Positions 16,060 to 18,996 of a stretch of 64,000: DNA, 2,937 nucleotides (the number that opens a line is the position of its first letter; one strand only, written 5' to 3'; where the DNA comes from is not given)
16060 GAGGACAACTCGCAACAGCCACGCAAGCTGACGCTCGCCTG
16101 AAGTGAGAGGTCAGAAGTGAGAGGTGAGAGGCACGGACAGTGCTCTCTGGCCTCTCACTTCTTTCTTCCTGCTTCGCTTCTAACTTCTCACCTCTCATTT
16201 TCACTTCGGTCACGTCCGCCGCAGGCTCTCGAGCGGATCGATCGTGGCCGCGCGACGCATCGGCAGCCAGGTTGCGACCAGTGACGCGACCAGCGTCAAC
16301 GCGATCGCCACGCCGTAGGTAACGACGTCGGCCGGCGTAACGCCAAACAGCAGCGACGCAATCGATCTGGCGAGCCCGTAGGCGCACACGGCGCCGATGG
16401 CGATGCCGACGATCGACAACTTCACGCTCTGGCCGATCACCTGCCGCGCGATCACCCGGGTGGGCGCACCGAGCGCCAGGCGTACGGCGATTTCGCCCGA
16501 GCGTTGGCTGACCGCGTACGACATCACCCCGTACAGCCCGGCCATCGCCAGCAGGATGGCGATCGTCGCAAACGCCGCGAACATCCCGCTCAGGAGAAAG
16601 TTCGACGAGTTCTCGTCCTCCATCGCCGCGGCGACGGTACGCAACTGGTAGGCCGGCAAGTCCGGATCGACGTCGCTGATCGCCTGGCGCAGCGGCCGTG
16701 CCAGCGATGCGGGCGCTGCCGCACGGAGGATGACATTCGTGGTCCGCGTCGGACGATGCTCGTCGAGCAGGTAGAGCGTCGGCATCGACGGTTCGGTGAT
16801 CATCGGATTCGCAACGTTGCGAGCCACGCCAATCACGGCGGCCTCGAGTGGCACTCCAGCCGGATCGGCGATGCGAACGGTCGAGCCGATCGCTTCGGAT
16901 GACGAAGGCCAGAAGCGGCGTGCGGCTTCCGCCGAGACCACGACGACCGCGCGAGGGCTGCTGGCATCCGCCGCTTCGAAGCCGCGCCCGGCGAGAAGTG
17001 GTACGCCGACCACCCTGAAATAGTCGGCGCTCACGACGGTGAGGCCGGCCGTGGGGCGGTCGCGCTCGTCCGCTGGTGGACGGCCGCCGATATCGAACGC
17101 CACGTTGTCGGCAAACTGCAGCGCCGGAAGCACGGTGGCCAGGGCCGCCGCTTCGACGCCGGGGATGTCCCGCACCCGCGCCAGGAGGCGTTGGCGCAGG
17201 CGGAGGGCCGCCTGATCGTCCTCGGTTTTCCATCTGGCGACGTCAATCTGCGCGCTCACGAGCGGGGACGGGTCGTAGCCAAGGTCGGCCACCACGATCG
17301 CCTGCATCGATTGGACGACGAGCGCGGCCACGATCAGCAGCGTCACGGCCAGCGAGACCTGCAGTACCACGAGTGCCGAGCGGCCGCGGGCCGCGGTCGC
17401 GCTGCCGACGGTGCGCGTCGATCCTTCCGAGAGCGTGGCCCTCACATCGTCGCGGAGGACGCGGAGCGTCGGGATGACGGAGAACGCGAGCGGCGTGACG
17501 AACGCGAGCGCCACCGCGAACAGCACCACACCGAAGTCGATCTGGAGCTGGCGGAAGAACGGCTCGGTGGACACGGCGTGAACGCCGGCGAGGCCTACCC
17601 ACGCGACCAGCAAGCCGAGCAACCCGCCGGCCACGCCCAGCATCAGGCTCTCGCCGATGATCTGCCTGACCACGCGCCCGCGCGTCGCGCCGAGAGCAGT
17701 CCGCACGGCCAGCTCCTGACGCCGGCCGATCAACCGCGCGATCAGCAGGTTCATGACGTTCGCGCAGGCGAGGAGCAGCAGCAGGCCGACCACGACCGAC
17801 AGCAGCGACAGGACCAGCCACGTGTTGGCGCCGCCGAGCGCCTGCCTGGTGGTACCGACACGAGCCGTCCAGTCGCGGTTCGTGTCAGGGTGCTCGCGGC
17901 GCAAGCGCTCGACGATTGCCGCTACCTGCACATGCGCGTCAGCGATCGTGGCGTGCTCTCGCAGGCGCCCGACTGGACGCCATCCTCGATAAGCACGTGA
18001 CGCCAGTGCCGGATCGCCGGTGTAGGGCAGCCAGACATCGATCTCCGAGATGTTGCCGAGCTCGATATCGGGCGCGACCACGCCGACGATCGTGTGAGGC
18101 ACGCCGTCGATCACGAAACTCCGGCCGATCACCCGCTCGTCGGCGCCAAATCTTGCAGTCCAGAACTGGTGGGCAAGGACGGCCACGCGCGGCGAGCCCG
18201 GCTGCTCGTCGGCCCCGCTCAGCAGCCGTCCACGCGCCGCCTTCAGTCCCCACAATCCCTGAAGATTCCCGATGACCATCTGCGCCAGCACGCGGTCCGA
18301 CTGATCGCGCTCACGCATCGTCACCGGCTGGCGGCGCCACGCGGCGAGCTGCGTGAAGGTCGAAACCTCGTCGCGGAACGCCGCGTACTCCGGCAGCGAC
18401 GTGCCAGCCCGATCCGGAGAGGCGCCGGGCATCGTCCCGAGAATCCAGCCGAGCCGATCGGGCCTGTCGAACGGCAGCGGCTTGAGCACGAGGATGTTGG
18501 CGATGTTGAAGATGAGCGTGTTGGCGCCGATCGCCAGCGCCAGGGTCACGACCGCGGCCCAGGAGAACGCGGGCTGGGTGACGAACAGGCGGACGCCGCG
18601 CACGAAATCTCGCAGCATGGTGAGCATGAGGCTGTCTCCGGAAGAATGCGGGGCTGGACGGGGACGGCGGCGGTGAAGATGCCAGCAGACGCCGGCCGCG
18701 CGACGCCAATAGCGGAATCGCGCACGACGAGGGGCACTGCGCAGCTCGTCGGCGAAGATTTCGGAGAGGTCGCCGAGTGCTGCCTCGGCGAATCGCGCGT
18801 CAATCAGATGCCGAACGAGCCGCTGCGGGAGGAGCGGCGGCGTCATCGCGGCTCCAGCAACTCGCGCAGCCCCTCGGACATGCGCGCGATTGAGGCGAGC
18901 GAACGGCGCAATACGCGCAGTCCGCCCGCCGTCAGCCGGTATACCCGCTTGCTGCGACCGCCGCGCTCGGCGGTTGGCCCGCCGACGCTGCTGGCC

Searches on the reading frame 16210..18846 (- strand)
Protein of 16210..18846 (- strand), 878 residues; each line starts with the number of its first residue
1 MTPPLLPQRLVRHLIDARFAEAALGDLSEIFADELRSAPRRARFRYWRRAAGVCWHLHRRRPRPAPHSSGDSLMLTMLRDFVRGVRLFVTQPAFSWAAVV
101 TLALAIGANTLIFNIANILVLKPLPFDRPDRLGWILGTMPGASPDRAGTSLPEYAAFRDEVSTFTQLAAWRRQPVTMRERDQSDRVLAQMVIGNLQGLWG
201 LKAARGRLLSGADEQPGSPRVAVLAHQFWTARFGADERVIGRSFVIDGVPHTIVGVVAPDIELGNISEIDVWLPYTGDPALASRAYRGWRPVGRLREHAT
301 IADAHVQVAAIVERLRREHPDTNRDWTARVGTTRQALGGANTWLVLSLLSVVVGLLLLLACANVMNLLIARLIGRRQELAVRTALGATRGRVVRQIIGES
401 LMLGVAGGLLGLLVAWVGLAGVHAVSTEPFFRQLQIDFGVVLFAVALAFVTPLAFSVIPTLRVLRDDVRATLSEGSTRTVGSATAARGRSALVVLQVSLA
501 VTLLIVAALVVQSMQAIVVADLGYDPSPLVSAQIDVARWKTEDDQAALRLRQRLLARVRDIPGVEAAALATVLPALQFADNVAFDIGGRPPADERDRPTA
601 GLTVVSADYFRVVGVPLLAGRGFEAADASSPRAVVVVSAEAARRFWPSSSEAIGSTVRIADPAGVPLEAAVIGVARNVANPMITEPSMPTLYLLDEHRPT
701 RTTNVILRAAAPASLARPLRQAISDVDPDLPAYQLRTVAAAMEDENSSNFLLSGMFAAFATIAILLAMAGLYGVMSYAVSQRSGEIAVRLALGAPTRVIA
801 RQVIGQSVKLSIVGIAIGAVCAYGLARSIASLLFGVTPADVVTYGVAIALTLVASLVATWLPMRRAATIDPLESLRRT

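Call 10: search_protein_families(library=pfam, proteins=[window:16210-18846:-])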
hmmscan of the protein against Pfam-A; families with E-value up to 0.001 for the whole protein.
window:16210-18846:- (878 aa): 2 families
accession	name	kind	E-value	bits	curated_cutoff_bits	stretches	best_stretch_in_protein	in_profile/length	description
PF12704.14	MacB_PCD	-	2.9e-30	106.5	27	2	96-304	2-200/207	MacB-like periplasmic core domain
PF02687.27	FtsX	-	2.8e-26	92.4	25.5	2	351-466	2-118/120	FtsX-like permease C-terminal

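Call 23: find_encoding_contigs(protein=window:16210-18846:-, flank=10000, max_places=6)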
Protein window:16210-18846:- (878 aa): no gene with exactly this product is on record in the collection.
